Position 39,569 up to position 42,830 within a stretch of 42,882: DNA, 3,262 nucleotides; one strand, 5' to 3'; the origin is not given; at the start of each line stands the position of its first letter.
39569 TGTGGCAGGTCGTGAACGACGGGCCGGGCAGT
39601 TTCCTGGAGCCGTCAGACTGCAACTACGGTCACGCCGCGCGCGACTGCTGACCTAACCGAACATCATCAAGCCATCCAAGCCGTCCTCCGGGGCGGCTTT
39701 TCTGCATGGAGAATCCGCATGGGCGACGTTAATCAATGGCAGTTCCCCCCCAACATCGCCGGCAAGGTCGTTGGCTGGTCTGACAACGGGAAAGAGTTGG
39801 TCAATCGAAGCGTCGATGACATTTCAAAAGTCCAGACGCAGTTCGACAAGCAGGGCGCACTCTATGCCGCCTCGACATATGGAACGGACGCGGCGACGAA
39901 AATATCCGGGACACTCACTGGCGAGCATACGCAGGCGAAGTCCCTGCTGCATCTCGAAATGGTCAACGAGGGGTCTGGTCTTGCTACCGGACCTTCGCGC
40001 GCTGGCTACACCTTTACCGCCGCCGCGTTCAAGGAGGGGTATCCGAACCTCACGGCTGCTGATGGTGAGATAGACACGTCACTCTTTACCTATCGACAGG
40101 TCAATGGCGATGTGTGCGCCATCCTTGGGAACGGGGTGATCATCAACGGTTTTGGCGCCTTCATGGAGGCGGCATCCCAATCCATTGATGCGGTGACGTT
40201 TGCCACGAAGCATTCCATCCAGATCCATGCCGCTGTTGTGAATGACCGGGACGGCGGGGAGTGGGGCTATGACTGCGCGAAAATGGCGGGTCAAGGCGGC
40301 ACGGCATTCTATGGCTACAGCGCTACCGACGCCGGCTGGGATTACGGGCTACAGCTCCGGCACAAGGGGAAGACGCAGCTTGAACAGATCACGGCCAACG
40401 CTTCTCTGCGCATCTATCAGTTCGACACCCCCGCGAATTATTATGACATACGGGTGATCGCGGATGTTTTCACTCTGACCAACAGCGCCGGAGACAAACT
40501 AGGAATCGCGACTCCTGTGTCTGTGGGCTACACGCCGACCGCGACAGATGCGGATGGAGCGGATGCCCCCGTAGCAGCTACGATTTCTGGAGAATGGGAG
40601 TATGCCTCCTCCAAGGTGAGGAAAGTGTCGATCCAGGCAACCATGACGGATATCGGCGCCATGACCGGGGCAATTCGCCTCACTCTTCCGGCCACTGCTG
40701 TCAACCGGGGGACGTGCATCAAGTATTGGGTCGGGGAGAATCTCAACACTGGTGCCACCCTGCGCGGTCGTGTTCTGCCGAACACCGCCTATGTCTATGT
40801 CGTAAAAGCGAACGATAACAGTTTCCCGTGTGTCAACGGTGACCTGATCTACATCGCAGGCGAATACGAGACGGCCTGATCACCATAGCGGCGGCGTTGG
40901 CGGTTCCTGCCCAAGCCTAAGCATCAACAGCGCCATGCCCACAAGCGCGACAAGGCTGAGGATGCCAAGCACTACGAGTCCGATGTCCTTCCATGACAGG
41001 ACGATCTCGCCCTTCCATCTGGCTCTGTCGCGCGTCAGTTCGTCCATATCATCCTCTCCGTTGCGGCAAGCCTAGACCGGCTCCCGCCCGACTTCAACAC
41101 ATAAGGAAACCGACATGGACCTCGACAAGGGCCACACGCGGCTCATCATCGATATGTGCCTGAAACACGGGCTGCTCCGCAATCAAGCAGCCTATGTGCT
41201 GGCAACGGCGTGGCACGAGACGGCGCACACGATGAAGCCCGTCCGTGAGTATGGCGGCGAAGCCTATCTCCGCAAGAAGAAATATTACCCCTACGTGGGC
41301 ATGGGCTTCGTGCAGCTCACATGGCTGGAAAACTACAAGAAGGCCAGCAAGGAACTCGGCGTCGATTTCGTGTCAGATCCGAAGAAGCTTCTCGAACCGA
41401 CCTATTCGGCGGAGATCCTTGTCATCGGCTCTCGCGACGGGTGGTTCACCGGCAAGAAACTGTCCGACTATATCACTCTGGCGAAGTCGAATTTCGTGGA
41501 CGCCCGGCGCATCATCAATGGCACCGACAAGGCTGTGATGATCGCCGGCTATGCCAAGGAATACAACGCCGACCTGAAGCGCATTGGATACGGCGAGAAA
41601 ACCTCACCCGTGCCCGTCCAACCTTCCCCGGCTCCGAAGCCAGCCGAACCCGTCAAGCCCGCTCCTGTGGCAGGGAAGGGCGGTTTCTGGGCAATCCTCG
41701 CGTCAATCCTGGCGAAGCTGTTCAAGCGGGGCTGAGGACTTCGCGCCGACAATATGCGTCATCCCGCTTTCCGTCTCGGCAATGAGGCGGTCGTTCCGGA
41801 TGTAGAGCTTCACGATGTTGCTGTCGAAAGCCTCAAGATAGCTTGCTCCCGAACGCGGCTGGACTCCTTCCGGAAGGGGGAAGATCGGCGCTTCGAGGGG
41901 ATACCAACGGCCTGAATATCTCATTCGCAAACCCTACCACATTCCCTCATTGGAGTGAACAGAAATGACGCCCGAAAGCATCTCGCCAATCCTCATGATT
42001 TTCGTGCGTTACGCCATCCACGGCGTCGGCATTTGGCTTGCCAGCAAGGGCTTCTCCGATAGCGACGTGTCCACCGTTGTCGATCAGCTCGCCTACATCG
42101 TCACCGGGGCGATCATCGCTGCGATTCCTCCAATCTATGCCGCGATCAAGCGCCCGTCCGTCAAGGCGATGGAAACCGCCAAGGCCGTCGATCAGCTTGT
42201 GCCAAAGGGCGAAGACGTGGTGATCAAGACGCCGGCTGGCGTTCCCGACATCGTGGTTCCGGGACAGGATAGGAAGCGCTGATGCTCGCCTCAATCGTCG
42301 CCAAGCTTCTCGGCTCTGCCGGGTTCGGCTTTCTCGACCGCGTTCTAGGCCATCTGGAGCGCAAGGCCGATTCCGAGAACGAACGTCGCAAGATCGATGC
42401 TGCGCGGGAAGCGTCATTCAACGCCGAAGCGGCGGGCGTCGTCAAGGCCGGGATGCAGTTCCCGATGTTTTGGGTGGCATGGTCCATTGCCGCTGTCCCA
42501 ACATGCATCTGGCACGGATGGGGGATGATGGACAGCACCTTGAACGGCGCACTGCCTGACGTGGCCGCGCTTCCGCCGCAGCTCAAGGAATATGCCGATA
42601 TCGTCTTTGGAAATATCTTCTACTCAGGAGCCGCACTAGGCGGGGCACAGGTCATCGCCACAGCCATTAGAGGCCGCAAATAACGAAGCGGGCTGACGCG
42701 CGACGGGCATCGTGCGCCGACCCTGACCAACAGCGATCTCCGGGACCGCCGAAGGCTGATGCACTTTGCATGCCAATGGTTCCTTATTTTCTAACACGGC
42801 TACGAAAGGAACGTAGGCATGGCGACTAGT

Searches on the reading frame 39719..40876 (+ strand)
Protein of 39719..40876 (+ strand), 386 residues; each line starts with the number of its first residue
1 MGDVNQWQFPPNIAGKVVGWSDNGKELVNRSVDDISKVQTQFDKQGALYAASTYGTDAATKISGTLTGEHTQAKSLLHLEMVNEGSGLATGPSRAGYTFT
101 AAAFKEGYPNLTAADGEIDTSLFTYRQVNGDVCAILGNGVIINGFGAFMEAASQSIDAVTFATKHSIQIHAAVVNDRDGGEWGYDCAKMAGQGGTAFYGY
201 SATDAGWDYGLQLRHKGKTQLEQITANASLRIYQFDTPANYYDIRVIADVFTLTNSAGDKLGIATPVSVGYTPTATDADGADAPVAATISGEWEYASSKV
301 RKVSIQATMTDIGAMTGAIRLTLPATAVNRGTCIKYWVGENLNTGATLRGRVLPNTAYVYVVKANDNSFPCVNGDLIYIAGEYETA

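Call 13: search_protein_families(library=phrogs, proteins=[window:39719-40876:+], max_evalue=0.001)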
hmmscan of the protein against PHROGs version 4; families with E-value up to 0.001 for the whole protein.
window:39719-40876:+ (386 aa): 0 families

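Call 14: search_protein_families(library=pfam, proteins=[window:39719-40876:+], max_evalue=0.01)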
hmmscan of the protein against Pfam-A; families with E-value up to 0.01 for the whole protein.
window:39719-40876:+ (386 aa): 0 families

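Call 57: search_protein_families(library=phrogs, proteins=[window:39719-40876:+], max_evalue=0.001)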
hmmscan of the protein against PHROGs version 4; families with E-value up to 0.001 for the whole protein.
window:39719-40876:+ (386 aa): 0 families

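Call 70: search_protein_families(library=pfam, proteins=[window:39719-40876:+], max_evalue=1)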
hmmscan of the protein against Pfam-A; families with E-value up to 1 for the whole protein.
window:39719-40876:+ (386 aa): 1 family
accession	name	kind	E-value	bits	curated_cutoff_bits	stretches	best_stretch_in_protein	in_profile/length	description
PF08606.16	Prp19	-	0.25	11.8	22.7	0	47-77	35-65/68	Prp19/Pso4-like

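Call 71: search_solved_structures(query=window:39719-40876:+, max_evalue=1)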
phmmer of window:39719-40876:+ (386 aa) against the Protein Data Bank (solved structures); distinct sequences matched with E-value up to 1: 1.
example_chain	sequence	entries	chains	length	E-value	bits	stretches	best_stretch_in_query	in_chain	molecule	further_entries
3k4z_A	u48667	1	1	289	0.58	12.4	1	177-234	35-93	Glycoside hydrolase family 9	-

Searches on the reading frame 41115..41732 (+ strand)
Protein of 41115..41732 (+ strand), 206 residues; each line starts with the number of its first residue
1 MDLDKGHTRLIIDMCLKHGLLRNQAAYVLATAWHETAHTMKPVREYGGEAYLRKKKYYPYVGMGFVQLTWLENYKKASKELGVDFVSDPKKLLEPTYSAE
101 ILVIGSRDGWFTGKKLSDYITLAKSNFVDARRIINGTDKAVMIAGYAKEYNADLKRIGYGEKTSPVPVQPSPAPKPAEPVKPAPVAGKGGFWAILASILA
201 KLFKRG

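Call 57: search_protein_families(library=phrogs, proteins=[window:41115-41732:+], max_evalue=0.001)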
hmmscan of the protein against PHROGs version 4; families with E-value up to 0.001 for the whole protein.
window:41115-41732:+ (206 aa): 2 families
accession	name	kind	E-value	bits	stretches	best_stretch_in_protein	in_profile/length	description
phrog_181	-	lysis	1.3e-28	101.4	1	58-188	440-570/769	endolysin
phrog_29753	-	unknown function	2.3e-28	100.4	1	22-150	243-370/374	-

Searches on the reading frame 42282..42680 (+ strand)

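Call 57: search_protein_families(library=phrogs, proteins=[window:42282-42680:+], max_evalue=0.001)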
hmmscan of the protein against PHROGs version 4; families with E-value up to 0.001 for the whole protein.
window:42282-42680:+ (133 aa): 1 family
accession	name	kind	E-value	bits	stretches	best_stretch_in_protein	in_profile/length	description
phrog_12264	-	unknown function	4.8e-27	95.9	1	1-129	1-142/142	-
